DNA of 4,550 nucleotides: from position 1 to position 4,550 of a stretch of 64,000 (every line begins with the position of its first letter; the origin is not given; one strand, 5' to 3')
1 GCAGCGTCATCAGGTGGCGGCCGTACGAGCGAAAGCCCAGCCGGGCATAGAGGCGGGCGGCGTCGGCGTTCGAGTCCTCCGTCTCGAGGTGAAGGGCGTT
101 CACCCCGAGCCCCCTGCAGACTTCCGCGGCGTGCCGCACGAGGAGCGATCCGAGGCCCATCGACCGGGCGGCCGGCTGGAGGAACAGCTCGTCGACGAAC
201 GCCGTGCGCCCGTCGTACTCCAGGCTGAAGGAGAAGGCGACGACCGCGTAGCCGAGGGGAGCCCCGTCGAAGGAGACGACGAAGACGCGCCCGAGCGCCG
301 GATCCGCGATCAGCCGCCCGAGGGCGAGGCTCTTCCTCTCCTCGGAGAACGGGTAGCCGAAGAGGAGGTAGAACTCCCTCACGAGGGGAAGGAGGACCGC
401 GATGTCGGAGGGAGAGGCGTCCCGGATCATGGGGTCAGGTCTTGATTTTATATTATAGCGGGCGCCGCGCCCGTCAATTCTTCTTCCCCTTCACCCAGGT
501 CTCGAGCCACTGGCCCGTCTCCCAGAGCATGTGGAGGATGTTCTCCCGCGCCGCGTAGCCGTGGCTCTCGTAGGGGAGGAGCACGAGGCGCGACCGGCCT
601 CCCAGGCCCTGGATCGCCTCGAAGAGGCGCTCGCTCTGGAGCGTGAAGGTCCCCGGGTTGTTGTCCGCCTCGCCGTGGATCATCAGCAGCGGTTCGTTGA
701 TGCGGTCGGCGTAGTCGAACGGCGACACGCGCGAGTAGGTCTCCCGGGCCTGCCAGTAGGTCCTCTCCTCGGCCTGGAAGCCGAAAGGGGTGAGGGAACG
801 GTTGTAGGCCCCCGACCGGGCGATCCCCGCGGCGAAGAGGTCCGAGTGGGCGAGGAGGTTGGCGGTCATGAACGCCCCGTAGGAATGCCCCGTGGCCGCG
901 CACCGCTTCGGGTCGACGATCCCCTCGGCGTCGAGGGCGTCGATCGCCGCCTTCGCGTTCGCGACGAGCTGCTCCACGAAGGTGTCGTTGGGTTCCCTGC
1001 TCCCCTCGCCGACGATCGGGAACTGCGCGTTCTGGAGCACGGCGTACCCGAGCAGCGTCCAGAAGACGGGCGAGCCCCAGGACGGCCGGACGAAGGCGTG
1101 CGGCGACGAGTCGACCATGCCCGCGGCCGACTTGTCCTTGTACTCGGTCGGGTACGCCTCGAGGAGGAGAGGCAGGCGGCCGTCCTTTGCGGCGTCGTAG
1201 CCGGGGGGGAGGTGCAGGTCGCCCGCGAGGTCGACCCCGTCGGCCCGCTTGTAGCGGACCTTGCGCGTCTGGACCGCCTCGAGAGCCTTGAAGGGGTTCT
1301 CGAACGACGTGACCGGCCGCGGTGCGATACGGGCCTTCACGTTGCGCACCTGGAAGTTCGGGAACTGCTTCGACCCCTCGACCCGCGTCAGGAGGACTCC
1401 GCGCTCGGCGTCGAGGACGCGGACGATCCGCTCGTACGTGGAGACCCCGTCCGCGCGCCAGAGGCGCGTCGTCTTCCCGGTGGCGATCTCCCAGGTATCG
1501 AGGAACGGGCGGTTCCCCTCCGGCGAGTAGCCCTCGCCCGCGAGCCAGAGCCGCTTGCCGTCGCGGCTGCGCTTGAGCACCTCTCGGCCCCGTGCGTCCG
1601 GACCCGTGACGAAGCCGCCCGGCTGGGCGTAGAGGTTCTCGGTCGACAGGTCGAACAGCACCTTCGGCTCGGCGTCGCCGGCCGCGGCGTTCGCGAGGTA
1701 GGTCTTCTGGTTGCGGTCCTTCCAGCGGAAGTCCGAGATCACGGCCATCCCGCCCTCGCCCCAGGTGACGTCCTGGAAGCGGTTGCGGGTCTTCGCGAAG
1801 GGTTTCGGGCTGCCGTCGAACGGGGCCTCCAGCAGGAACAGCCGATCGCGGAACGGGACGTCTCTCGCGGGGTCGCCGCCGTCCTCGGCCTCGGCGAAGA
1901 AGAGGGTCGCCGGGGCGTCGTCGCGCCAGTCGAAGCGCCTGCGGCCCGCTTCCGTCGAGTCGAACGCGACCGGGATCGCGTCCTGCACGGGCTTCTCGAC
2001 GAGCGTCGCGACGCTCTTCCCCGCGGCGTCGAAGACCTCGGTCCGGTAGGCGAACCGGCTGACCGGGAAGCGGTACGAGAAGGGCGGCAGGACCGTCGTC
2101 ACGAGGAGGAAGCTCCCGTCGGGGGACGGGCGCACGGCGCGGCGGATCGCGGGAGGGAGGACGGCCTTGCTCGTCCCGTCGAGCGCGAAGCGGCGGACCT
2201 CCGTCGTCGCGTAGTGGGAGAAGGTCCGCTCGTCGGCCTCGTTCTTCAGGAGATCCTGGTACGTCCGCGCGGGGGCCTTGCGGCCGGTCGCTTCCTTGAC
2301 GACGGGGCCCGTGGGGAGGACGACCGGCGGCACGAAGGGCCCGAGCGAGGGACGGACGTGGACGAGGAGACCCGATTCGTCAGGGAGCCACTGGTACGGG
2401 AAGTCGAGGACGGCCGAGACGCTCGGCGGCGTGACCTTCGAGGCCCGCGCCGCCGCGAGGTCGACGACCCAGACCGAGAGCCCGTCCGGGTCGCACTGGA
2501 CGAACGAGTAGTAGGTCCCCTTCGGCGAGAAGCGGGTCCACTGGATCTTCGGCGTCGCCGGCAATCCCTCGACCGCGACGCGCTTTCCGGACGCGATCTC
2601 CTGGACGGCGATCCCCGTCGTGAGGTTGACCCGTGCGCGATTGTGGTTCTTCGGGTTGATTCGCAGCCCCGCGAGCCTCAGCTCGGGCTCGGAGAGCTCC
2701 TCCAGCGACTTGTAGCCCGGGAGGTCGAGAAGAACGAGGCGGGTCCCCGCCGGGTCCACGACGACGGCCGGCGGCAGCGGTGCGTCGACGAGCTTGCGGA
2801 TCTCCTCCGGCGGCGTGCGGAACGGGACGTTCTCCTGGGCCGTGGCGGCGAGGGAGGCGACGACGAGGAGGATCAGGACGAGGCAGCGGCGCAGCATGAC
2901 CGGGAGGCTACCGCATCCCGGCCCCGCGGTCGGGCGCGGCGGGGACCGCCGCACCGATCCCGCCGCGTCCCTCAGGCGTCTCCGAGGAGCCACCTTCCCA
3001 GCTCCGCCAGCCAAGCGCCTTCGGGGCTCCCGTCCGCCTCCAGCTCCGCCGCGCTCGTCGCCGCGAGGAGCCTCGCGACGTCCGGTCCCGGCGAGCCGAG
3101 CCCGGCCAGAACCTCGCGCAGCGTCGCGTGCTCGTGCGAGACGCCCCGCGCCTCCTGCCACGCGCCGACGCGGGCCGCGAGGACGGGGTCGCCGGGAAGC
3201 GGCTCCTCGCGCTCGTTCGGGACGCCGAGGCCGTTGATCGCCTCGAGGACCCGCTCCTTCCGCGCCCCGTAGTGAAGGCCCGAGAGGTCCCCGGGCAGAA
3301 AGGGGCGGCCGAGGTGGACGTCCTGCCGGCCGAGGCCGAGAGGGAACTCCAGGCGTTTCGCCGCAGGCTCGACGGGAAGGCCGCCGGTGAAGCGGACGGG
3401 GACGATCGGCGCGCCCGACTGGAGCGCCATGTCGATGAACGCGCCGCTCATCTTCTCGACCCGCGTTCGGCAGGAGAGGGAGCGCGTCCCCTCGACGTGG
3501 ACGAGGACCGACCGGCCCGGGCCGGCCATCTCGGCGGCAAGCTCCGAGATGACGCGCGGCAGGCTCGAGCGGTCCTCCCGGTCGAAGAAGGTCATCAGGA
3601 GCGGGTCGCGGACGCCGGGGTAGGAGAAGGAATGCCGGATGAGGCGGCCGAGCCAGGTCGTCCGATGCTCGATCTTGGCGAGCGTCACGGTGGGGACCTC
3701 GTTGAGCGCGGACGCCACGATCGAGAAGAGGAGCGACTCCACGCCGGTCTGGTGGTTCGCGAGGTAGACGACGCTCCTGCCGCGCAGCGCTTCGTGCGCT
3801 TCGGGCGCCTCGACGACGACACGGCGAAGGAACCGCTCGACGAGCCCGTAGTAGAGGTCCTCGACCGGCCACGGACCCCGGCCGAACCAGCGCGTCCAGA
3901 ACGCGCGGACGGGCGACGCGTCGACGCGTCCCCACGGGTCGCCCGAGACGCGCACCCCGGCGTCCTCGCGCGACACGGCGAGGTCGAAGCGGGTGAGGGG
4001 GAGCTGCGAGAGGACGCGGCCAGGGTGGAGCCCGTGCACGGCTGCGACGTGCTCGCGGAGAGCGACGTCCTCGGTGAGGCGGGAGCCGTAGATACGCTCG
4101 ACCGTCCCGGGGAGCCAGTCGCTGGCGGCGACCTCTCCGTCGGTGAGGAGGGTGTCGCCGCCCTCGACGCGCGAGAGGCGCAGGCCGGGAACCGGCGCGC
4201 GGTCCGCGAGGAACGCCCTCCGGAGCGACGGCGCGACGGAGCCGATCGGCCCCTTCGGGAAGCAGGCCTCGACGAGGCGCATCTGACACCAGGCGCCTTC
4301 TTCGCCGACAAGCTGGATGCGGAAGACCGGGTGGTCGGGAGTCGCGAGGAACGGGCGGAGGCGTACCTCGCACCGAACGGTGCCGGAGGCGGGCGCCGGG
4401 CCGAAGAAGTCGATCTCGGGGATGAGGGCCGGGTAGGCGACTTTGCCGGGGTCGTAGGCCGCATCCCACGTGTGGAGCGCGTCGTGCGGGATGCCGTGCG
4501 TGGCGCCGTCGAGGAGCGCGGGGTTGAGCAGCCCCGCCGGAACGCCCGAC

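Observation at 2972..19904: PUFA-synthase-like three-gene cluster with myxobacterial-type architecture, including a C-terminal AGPAT domain and only two ACPs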

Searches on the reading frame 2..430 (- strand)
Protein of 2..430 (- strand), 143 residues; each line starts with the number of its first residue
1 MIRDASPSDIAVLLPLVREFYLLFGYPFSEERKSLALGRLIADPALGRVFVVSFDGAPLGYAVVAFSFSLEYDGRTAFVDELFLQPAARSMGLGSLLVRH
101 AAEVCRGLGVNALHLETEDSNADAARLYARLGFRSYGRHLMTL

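Call 24: search_protein_families(library=pfam, proteins=[window:2-430:-], max_evalue=0.001)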
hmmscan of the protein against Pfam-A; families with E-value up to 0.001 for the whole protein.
window:2-430:- (143 aa): 5 families
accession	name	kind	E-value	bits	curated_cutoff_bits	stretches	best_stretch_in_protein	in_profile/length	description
PF00583.31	Acetyltransf_1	-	3.1e-18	66.6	20.7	1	26-133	14-116/116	Acetyltransferase (GNAT) family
PF13508.13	Acetyltransf_7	-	3.3e-11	43.8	27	1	47-134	3-83/84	Acetyltransferase (GNAT) domain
PF08445.16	FR47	-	7.2e-06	26.3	22.1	1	82-136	27-80/86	FR47-like protein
PF13673.13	Acetyltransf_10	-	2e-05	25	23.6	1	77-137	52-111/128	Acetyltransferase (GNAT) domain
PF13480.13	Acetyltransf_6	-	2.2e-05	25.1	22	1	40-115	65-134/143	Acetyltransferase (GNAT) domain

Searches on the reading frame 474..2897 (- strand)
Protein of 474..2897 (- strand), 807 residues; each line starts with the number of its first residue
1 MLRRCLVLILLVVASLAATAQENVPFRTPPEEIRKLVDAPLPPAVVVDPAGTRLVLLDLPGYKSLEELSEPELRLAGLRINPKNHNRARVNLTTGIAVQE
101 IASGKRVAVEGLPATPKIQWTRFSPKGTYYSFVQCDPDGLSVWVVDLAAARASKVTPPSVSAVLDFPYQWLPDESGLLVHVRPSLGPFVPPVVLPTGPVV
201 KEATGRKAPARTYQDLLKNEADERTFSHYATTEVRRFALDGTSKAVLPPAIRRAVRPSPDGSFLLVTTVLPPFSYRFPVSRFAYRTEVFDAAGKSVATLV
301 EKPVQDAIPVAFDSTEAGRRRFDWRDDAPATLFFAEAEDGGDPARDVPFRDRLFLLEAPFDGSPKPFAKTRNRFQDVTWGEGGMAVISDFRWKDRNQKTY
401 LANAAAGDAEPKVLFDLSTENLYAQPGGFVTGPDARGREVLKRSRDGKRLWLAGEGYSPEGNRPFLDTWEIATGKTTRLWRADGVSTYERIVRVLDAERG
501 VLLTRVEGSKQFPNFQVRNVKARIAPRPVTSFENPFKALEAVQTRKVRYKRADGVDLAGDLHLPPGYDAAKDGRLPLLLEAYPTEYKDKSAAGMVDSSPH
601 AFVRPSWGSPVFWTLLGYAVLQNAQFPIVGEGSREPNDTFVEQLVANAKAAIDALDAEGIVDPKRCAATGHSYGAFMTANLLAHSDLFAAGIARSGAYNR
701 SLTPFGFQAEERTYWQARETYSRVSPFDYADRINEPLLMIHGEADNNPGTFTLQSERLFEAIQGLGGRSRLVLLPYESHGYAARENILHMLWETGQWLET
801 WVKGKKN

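Call 24: search_protein_families(library=pfam, proteins=[window:474-2897:-], max_evalue=0.001)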
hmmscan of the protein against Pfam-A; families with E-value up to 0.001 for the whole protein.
window:474-2897:- (807 aa): 4 families
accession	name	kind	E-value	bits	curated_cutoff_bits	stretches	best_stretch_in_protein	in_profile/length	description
PF00326.27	Peptidase_S9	-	3.7e-22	79.3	22.6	1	649-803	49-211/213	Prolyl oligopeptidase family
PF02129.25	Peptidase_S15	-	2.8e-06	27.7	23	0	553-683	1-114/262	X-Pro dipeptidyl-peptidase (S15 family)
PF01738.24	DLH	-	0.00057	20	21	1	640-786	73-193/217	Dienelactone hydrolase family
PF12697.13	Abhydrolase_6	-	0.00099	20.3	26.3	1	630-727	37-120/217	Alpha/beta hydrolase family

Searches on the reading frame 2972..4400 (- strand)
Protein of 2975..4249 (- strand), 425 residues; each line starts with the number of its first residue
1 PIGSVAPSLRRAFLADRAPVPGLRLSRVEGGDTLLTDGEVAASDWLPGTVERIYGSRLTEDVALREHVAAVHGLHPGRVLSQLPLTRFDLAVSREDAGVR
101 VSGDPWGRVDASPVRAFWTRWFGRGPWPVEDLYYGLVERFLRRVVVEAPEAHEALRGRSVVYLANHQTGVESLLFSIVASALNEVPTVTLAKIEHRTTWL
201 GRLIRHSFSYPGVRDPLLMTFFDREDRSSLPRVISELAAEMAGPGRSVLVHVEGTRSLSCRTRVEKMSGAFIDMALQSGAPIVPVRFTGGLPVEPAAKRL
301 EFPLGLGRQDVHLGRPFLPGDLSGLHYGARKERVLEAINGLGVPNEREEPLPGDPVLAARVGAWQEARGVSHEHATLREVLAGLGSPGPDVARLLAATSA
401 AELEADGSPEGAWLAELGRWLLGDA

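Call 27: find_related_loci(query=window:2972-4400:-, collection=genome_contigs, flank=10000)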
Query window:2972-4400:- (476 aa) in genome_contigs; peptide patterns used: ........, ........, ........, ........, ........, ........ (x = any residue, [..] = any of these).
599 stretches matched a pattern (row limit reached: there are more); 2 encode a relative of the query (tblastn E <= 1e-3); 2 distinct loci.
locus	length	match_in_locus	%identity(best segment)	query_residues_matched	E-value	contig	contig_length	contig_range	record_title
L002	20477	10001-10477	48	167-325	8e-17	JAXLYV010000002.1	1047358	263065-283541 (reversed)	MAG: Sandaracinus sp. isolate STL-MYX22 C1.83.fa-2, whole genome shotgun sequence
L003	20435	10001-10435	47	177-321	1e-12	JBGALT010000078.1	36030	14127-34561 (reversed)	MAG: Sandaracinaceae bacterium isolate MAG_AAO_H10.10 AAOH10-10_opera_contig_4226, whole genome shotgun sequence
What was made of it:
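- Tried and rejected: Genome-collection scan (call 27).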

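Call 78: search_protein_representatives(protein=window:2975-4249:-)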
Query: 425 residues. Proteins with E-value up to 0.001 (for the whole library): 778; up to 1e-10: 597; up to 1e-30: 415. The best 150 are listed.
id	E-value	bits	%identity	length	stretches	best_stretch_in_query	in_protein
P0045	4.9e-162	556.4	63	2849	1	2-423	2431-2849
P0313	2.7e-148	511.1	58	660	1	3-421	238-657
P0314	3.1e-144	497.7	56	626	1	1-424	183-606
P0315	2.3e-140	485.0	60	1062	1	2-388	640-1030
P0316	6.8e-135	466.9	61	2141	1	62-424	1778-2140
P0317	5.7e-129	447.4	54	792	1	1-425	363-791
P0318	6.7e-128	443.9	55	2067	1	2-423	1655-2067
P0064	7.0e-128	443.8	49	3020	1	1-423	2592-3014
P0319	7.8e-126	437.1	54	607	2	88-423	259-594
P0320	8.7e-126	436.9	53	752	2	83-423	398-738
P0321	8.3e-125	433.7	51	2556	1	1-423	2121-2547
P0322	8.4e-125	433.7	55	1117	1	1-423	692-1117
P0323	5.1e-124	431.1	53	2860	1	2-419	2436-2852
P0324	1.9e-122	425.9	53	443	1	7-423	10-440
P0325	7.8e-120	417.3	55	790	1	1-421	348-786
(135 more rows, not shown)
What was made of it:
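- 2975..4249 (-): C-terminal module: linker, PlsC/GPAT-family acyltransferase ('AGPAT', Pfam core 3389-3784, NHQTGVE at 3737-3757) and a helical tail. 415 clusters at 50% identity at E <= 1e-30 (call 78).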

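Call 79: predict_structure(alignment_id=A5)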
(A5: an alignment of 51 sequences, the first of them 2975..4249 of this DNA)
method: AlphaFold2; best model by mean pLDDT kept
length: 425 residues; sequences in the alignment: 51
mean_pLDDT: 95.0   pTM: 0.92
mean pLDDT of the five models: 95.0, 94.9, 94.2, 93.8, 93.4
residues with pLDDT >= 90: 401; 70-90: 23; 50-70: 1; < 50: 0
segments of 3 or more residues with pLDDT < 50: none
pLDDT, mean of each block of 10 residues (from residue 1): 86 92 93 96 89 95 97 96 97 95 97 95 90 97 97 97 95 96 96 94 95 93 93 95 93 90 94 95 98 96 98 98 96 97 96 98 98 98 95 97 96 97 82
secondary structure, 60 per line:
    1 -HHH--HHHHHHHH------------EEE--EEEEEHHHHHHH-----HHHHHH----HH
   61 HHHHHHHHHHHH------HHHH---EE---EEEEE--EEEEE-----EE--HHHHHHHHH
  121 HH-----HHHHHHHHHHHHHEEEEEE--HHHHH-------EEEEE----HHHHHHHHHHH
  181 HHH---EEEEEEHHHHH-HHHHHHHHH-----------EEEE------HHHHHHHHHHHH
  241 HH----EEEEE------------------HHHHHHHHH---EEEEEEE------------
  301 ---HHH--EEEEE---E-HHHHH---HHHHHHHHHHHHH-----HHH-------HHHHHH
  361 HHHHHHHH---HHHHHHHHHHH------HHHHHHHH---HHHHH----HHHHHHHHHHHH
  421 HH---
elements in order: H7-14 E27-29 E32-36 H37-43 H49-54 H59-72 H79-82 E91-95 E98-102 H112-122 H128-140 E141-146 H149-153 E161-165 H170-183 E187-192 H193-197 H199-207 E219-222 H229-242 E247-251 H270-278 E282-288 E309-313 H319-323 H327-339 H355-368 H372-382 H389-396 H400-404 H409-422

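Call 81: fold_search(model_id=the predicted structure, library=pdb)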
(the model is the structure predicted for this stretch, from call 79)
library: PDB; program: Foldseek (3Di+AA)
matches with E <= 10: 1100; with E <= 0.001: 4
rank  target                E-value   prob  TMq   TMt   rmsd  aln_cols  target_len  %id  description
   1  8e4y                  1.4e-05  1.00  0.33  0.23  23.8       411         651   13  Cryo-EM structure of human glycerol-3-phosphate acyltransferase 1 (GPAT1) in complex with 2-oxohexadecyl-CoA (released 2022-12-21)
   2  1k30                  7.5e-05  1.00  0.33  0.37   5.3       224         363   15  Crystal Structure Analysis of Squash (Cucurbita moschata) glycerol-3-phosphate (1)-acyltransferase (released 2001-10-31)
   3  1iuq                  1.2e-04  1.00  0.31  0.36   5.5       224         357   15  The 1.55 A Crystal Structure of Glycerol-3-Phosphate Acyltransferase (released 2003-10-07)
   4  8ia1_A                2.3e-04  1.00  0.27  0.31  13.2       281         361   16  plastidial glycerol-3-phosphate acyltransferases (GPAT) from the green alga Myrmecia incisa (released 2024-02-07)
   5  6nkh_B                2.0e-02  0.69  0.16  0.23   9.3       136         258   11  Structure of MalC Reductase/Diels-Alderase from Malbranchea aurantiaca (released 2019-10-09)
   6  8das_C                2.9e-02  0.18  0.13  0.09  17.1       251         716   12  Saccharomyces cerevisiae Ufd1/Npl4/Cdc48 complex bound to two ubiquitin moieties in presence of SUMO-ubiquitin(K48poly (released 2022-11-30)
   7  8kg2_A                3.0e-02  0.21  0.19  0.19  17.5       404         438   11  Crystal structure of p97-N/D1 hexamer in complex with FAF1-UBX domain (released 2024-05-29)
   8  8dau_A                3.6e-02  0.16  0.14  0.09  16.8       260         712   11  Saccharomyces cerevisiae Ufd1/Npl4/Cdc48 complex bound to two folded ubiquitin moieties and one unfolded ubiquitin in  (released 2022-11-30)
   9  8hrz_A                4.7e-02  0.20  0.20  0.19  17.4       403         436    9  Crystal structure of the p97-N/D1 hexamer in complex with six p47-UBX domains (released 2023-12-20)
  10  4kod_G                4.7e-02  0.16  0.19  0.18  17.1       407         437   11  Structure of p97 N-D1 R155H mutant in complex with ADP (released 2013-11-13)
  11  7w3j_C                5.9e-02  0.23  0.12  0.13  11.5       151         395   16  Structure of USP14-bound human 26S proteasome in substrate-inhibited state SC_USP14 (released 2022-05-04)
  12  3u61_E                6.2e-02  0.23  0.16  0.21  18.7       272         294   12  Structure of T4 Bacteriophage Clamp Loader Bound To Closed Clamp, DNA and ATP Analog and ADP (released 2012-01-04)
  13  9e8o_E                6.6e-02  0.15  0.15  0.17  14.7       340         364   12  Nub1/Fat10-processing human 26S proteasome bound to Txnl1 with Rpt2 at top of spiral staircase and partially unfolded  (released 2024-12-04)
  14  4kod_A                9.2e-02  0.14  0.19  0.18  17.0       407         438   11  Structure of p97 N-D1 R155H mutant in complex with ADP (released 2013-11-13)
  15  6fvt_M                9.7e-02  0.15  0.16  0.16  14.5       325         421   12  26S proteasome, s1 state (released 2018-08-22)
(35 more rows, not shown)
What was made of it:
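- On Type L / myxobacterial-type PUFA synthase (Pfa1-Pfa2-Pfa3): GPAT-like fold (call 81).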

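Call 84: search_protein_families(library=ncbifam, proteins=[window:2975-4249:-], max_evalue=0.01)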
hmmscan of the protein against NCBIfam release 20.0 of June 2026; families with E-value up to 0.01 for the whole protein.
window:2975-4249:- (425 aa): 2 families
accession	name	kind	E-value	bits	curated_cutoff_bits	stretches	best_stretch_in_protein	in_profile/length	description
TIGR00530.1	AGP_acyltrn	subfamily_domain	1.5e-09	37.7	102.95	1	156-286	14-128/130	1-acylglycerol-3-phosphate O-acyltransferase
NF011593.0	PRK15018.1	equivalog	0.0013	18.5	501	1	148-286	55-178/245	1-acylglycerol-3-phosphate O-acyltransferase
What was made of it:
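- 2975..4249 (-): TIGR00530 at 37.7 bits, below its cut-off of 103 (call 84).
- The acyltransferase scores below the curated AGPAT cut-off (37.7 against 103 bits, call 84).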

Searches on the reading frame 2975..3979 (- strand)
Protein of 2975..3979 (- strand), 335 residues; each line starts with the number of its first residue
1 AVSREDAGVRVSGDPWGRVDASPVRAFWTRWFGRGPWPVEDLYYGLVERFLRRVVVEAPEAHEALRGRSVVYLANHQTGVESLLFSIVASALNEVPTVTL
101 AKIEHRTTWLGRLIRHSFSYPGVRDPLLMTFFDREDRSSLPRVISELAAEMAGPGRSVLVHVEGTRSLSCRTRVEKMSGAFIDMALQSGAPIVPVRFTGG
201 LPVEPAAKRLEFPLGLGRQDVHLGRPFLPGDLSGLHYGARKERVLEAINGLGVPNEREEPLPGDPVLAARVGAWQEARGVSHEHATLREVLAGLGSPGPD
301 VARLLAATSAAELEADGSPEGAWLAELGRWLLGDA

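Call 36: search_solved_structures(query=window:2975-3979:-, max_evalue=1, show_alignments=2)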
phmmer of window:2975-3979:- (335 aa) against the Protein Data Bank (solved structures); distinct sequences matched with E-value up to 1: 1.
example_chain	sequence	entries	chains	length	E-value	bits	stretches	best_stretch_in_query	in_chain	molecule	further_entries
5fj8_A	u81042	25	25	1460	0.1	15.2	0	229-282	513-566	DNA-DIRECTED RNA POLYMERASE III SUBUNIT RPC1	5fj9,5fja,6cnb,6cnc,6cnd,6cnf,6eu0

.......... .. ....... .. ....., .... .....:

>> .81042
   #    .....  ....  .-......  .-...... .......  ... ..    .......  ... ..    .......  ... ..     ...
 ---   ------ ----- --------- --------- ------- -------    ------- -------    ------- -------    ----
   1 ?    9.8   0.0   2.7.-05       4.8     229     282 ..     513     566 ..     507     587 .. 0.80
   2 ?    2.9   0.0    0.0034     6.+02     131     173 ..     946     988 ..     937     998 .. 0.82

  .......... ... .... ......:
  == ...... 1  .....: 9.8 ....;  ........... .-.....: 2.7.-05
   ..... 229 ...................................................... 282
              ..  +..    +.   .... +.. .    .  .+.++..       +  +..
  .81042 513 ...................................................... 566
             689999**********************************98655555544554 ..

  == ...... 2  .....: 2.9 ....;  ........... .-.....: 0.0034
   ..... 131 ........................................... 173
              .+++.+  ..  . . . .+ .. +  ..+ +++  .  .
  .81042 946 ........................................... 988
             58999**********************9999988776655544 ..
